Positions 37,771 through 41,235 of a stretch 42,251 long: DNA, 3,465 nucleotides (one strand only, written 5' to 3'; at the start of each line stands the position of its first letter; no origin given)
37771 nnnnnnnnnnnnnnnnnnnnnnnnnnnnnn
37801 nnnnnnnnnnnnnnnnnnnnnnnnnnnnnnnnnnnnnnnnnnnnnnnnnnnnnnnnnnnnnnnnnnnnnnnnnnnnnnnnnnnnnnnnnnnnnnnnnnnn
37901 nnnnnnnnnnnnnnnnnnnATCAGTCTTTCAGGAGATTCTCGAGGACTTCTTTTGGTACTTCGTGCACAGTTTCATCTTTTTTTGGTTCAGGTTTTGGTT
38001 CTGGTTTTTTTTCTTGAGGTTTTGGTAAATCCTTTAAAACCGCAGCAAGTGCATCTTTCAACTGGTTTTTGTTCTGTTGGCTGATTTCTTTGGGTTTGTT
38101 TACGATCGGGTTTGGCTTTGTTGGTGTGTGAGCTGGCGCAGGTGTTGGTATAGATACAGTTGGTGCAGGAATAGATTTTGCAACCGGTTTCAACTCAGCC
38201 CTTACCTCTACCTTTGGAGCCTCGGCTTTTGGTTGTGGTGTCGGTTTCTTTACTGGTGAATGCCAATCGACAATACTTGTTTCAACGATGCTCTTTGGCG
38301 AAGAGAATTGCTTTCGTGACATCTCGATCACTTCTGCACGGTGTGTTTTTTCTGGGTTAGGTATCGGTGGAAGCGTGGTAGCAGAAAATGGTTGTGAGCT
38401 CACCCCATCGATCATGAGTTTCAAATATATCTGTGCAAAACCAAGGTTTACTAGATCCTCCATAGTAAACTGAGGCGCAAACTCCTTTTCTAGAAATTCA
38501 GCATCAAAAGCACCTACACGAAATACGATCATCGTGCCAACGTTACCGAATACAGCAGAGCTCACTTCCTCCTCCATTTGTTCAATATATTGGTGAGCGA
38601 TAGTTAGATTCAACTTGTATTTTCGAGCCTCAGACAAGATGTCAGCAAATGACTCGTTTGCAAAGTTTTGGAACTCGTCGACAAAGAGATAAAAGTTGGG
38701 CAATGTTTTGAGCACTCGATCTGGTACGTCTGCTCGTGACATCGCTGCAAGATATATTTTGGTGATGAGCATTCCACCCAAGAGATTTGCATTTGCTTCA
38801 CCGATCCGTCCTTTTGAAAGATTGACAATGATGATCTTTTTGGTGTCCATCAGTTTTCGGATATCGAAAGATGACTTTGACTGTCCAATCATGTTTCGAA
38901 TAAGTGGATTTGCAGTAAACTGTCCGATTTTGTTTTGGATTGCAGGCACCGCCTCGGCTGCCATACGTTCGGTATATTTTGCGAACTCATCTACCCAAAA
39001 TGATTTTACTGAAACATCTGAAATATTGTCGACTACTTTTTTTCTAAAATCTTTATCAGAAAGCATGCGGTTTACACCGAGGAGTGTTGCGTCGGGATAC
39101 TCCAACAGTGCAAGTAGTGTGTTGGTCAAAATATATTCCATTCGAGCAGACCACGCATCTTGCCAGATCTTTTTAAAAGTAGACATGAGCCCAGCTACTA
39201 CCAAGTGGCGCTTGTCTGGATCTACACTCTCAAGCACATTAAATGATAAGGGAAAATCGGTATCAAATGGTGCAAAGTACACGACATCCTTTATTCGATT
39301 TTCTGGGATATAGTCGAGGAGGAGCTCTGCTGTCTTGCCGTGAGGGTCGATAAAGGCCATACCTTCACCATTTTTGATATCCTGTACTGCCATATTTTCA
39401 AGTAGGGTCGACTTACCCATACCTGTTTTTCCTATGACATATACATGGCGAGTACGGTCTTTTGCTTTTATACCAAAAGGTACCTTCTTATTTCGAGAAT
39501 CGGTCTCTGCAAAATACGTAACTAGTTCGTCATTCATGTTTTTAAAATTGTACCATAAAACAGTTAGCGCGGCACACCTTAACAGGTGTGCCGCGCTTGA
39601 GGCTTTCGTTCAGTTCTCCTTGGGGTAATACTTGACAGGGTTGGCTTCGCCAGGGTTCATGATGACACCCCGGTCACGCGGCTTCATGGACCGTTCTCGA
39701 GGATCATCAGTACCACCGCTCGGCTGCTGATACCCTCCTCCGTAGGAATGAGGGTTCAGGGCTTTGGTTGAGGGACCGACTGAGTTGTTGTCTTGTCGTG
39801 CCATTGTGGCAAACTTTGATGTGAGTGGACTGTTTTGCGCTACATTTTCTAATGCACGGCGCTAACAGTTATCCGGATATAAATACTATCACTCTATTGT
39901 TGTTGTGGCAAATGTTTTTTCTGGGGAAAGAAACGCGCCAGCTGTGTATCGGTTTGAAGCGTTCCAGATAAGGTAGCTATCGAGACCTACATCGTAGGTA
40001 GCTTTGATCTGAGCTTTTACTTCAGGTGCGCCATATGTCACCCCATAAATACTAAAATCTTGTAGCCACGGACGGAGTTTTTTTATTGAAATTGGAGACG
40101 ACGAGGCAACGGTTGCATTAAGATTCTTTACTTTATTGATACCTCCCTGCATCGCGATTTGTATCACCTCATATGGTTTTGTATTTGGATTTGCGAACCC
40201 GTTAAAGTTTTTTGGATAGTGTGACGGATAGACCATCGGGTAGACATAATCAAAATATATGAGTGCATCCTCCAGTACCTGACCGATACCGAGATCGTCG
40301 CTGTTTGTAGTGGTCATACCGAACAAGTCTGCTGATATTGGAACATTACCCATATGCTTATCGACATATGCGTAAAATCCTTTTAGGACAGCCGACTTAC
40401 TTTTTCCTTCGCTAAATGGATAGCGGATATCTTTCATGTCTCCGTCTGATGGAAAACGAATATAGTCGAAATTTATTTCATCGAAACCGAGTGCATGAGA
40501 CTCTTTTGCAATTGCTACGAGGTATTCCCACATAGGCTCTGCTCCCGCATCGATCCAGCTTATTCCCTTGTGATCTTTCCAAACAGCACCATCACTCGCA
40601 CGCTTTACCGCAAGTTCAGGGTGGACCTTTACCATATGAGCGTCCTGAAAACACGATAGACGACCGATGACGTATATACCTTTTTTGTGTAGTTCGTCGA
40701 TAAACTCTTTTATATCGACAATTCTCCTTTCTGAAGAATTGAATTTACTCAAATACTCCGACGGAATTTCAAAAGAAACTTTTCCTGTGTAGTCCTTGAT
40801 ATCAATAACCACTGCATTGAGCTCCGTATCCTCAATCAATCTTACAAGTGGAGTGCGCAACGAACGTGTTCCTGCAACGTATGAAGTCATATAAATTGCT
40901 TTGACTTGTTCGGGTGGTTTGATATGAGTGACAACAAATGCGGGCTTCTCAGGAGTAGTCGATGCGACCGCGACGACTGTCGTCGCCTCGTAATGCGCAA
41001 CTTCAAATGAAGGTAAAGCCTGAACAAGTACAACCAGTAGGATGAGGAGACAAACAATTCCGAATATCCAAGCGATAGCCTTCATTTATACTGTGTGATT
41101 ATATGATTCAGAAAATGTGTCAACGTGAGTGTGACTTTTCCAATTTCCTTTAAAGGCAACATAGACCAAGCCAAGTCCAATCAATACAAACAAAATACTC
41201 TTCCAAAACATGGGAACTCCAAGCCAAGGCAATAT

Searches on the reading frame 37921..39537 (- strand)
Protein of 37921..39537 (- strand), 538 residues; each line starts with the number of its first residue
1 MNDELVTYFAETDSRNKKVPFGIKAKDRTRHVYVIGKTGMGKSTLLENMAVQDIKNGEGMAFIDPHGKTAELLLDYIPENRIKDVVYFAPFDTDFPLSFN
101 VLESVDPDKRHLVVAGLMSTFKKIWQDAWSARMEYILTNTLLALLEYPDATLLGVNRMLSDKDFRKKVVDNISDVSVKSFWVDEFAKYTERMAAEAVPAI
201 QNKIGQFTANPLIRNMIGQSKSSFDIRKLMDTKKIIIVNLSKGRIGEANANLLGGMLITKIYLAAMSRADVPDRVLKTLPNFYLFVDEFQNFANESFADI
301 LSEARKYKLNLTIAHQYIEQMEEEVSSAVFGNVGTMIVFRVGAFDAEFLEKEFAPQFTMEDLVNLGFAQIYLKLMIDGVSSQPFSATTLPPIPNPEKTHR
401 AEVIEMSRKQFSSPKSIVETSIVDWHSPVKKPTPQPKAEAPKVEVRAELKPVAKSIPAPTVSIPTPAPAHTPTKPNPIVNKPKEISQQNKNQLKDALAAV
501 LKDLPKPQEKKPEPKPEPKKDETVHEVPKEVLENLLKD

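Call 7: search_protein_families(library=pfam, proteins=[window:37921-39537:-], max_evalue=0.01)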
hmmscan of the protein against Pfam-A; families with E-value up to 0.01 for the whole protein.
window:37921-39537:- (538 aa): 8 families
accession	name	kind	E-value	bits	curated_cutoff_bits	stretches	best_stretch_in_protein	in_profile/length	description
PF10412.15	TrwB_AAD_bind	-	1e-10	41.5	20.5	1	24-341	10-310/387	Type IV secretion-system coupling protein DNA-binding domain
PF02534.20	T4SS-DNA_transf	-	9.7e-10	38.3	20.1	1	30-324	45-347/468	Type IV secretory system Conjugative DNA transfer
PF01935.23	DUF87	-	6e-07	30.2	23.2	1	16-247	9-208/220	Helicase HerA, central domain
PF12696.13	TraG-D_C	-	1.5e-06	28.6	22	1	282-349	2-72/126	TraM recognition site of TraD and TraG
PF25199.1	nSTAND_NTPase5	-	0.00026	21.3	34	1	25-80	37-93/145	Novel STAND NTPase 5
PF13401.12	AAA_22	-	0.00053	20.8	27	0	28-66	4-42/130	AAA domain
PF13191.12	AAA_16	-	0.00066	20.7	32.6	0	26-51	21-46/167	AAA ATPase domain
PF08696.17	Dna2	-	0.0095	16.1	22.4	0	256-331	121-193/204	DNA replication factor Dna2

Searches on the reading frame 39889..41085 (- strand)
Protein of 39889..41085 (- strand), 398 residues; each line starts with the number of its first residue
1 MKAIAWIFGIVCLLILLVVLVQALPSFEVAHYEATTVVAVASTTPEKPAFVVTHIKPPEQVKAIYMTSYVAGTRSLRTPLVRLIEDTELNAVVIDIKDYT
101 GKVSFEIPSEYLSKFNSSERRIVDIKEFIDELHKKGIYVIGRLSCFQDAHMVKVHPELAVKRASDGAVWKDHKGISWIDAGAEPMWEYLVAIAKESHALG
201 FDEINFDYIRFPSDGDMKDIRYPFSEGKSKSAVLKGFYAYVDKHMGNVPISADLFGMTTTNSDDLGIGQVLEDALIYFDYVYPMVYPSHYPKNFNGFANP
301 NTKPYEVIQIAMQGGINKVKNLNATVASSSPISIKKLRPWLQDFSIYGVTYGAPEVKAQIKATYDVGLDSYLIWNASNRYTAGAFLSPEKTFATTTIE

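Call 7: search_protein_families(library=pfam, proteins=[window:39889-41085:-], max_evalue=0.01)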
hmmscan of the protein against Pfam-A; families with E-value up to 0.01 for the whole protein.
window:39889-41085:- (398 aa): 2 families
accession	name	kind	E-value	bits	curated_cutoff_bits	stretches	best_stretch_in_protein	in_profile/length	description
PF13200.12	DUF4015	-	6.4e-96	321.6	27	1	63-380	1-313/313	Putative glycosyl hydrolase domain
PF14871.12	GHL6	-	2.2e-05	25.1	35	1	80-172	5-92/132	Hypothetical glycosyl hydrolase 6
